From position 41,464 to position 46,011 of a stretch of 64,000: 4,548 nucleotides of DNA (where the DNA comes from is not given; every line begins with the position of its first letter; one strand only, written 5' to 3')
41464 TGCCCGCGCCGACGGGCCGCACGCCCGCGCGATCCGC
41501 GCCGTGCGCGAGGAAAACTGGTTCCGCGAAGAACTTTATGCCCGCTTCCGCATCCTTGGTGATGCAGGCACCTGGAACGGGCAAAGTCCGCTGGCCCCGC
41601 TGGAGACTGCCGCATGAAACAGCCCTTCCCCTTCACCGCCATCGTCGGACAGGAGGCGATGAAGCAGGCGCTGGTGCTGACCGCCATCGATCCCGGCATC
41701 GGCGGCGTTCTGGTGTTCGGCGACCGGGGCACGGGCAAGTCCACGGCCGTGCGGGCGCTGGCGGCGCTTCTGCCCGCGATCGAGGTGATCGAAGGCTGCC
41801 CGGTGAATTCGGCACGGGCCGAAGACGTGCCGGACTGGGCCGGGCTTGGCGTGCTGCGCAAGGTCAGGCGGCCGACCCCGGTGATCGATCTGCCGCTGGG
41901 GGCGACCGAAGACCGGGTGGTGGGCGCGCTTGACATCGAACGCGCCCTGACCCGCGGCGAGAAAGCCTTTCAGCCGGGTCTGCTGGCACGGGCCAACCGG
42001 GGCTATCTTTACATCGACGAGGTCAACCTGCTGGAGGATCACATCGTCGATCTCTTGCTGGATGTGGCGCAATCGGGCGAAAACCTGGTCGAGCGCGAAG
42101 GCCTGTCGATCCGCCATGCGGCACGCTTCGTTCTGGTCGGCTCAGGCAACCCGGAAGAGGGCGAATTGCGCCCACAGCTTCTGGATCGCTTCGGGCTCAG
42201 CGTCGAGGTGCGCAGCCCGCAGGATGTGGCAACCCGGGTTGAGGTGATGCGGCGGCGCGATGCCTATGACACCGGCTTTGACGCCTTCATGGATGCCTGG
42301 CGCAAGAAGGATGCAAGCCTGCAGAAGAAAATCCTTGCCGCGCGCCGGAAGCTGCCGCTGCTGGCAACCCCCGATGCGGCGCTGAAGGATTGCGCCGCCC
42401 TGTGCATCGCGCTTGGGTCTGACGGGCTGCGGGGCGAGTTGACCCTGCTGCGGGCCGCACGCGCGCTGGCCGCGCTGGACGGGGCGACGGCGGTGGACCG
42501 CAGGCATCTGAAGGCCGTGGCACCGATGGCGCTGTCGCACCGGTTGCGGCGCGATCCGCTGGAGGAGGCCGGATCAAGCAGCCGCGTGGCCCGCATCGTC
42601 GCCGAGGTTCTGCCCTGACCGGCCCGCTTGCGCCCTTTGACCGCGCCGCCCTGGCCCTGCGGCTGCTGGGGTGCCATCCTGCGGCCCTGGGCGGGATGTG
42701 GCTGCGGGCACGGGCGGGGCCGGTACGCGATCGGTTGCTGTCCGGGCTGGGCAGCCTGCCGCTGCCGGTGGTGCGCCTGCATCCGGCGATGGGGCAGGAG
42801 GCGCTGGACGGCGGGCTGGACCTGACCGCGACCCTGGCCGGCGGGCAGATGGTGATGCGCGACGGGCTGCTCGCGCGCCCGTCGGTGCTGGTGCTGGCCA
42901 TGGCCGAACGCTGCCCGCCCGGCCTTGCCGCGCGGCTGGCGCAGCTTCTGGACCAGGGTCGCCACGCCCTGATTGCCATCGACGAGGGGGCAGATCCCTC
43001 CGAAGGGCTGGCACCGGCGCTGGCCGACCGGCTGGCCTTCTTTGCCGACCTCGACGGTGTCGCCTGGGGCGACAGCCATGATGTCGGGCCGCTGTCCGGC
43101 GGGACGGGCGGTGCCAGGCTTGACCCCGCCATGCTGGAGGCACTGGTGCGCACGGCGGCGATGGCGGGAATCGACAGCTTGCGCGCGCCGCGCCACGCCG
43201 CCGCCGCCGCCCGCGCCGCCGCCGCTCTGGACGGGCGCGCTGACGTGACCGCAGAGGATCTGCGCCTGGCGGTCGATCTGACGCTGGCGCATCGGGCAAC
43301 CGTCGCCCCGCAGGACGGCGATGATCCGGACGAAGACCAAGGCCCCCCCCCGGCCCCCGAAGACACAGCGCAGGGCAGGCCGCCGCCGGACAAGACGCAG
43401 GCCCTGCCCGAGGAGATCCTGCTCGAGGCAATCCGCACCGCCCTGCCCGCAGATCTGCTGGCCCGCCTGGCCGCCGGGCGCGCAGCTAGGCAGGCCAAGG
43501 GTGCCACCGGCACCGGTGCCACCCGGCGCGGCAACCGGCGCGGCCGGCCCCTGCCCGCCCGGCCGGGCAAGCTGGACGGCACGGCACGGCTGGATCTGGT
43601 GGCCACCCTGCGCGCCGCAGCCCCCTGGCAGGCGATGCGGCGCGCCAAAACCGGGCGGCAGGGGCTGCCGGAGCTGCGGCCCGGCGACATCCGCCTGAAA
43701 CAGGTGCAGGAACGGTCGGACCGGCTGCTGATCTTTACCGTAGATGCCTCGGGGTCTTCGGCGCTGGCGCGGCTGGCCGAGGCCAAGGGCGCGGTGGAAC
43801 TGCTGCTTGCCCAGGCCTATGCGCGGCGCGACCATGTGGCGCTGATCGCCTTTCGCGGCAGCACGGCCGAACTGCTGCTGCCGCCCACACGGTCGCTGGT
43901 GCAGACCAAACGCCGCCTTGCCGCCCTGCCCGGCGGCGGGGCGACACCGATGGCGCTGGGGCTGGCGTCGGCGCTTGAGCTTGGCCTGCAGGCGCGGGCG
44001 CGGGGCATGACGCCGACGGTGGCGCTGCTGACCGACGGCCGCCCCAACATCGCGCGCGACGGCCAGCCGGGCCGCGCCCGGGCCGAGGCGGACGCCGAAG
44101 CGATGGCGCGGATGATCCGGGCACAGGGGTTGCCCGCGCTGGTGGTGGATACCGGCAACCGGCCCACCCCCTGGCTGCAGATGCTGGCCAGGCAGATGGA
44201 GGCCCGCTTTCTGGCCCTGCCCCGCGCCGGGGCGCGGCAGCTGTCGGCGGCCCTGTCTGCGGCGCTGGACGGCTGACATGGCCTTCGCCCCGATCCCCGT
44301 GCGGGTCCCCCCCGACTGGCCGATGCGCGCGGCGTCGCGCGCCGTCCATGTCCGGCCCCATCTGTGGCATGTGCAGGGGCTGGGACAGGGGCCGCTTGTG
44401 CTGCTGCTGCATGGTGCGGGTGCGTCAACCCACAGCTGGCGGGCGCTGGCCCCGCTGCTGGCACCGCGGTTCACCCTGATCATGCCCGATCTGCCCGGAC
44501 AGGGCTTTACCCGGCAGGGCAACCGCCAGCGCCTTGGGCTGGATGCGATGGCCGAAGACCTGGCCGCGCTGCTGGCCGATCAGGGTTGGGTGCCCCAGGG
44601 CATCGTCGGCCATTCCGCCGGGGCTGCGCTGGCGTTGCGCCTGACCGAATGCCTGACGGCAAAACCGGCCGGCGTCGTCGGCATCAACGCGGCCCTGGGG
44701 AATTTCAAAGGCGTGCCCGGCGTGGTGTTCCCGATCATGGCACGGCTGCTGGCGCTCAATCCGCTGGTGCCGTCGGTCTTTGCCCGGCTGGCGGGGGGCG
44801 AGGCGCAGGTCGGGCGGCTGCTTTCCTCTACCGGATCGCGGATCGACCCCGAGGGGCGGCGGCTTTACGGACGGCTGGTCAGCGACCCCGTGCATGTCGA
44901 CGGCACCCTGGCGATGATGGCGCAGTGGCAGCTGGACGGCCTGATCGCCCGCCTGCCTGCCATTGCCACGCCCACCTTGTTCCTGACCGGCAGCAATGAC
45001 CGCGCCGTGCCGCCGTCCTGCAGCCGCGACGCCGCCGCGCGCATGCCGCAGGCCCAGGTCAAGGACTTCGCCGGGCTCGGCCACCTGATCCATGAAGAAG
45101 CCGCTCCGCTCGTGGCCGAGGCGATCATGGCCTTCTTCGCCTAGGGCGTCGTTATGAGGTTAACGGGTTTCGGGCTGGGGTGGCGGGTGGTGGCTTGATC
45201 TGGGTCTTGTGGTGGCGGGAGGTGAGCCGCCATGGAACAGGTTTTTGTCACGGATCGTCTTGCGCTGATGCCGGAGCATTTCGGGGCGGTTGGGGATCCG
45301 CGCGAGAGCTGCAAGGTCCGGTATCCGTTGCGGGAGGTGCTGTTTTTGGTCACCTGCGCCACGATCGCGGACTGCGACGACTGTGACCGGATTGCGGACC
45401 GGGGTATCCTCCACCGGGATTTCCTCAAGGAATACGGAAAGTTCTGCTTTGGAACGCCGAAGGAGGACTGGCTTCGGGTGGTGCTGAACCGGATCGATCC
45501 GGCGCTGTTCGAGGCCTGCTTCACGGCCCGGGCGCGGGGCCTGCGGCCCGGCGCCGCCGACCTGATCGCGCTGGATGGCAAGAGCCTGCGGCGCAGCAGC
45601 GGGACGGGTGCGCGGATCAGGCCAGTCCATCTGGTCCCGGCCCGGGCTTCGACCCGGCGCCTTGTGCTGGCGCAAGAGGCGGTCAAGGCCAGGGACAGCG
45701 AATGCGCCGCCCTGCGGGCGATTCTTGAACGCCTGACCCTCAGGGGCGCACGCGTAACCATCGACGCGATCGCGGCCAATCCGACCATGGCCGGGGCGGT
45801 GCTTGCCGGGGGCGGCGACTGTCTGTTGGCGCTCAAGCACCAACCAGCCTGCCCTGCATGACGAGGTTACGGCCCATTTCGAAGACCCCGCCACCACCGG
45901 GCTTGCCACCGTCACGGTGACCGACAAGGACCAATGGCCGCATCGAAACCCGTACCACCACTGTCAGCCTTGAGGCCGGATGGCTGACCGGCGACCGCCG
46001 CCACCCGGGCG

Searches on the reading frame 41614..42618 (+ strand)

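Call 46: search_protein_families(library=pfam, proteins=[window:41614-42618:+], max_evalue=1e-8)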
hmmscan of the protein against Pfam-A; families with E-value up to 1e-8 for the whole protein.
window:41614-42618:+ (334 aa): 3 families
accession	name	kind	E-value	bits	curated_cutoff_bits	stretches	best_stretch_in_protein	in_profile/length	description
PF17863.7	AAA_lid_2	-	7.1e-17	61.3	22.7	1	260-322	4-67/74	AAA lid domain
PF01078.27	Mg_chelatase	-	2.5e-14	53.6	20.3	0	110-180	88-158/207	Magnesium chelatase, subunit ChlI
PF07728.20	AAA_5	-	9.6e-10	39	22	0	85-193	25-139/139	AAA domain (dynein-related subfamily)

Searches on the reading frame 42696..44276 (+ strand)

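Call 46: search_protein_families(library=pfam, proteins=[window:42696-44276:+], max_evalue=1e-8)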
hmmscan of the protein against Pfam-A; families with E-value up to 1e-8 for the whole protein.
window:42696-44276:+ (526 aa): 2 families
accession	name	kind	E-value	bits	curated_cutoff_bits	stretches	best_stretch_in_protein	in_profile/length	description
PF17863.7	AAA_lid_2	-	2.8e-11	43.4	22.7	1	148-212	2-68/74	AAA lid domain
PF13519.12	VWA_2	-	2.2e-10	41.6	27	1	345-448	1-106/107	von Willebrand factor type A domain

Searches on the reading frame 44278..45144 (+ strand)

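Call 47: search_protein_families(library=pfam, proteins=[window:44278-45144:+], max_evalue=1e-8)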
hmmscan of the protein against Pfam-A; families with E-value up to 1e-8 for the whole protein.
window:44278-45144:+ (288 aa): 3 families
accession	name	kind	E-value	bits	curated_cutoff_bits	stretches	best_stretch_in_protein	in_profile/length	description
PF00561.26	Abhydrolase_1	-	1.2e-27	97.6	25.8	1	39-275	1-244/245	alpha/beta hydrolase fold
PF12697.13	Abhydrolase_6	-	5.8e-23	83.1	26.3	1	41-281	1-216/217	Alpha/beta hydrolase family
PF12146.15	Hydrolase_4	-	7e-15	55.4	27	1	40-274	6-237/239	Serine aminopeptidase, S33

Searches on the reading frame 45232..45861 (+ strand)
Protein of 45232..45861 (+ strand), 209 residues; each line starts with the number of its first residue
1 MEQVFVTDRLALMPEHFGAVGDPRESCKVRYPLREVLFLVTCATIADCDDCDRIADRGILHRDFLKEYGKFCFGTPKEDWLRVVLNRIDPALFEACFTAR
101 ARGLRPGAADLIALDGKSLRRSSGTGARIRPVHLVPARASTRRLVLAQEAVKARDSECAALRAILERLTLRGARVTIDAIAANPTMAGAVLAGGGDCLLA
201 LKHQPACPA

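Call 47: search_protein_families(library=pfam, proteins=[window:45232-45861:+], max_evalue=1e-8)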
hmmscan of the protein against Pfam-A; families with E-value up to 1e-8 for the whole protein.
window:45232-45861:+ (209 aa): 1 family
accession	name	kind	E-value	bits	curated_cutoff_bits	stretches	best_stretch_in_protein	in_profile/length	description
PF13808.11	DDE_Tnp_1_assoc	-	5.7e-21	74.8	32.3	1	15-98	2-85/88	DDE_Tnp_1-associated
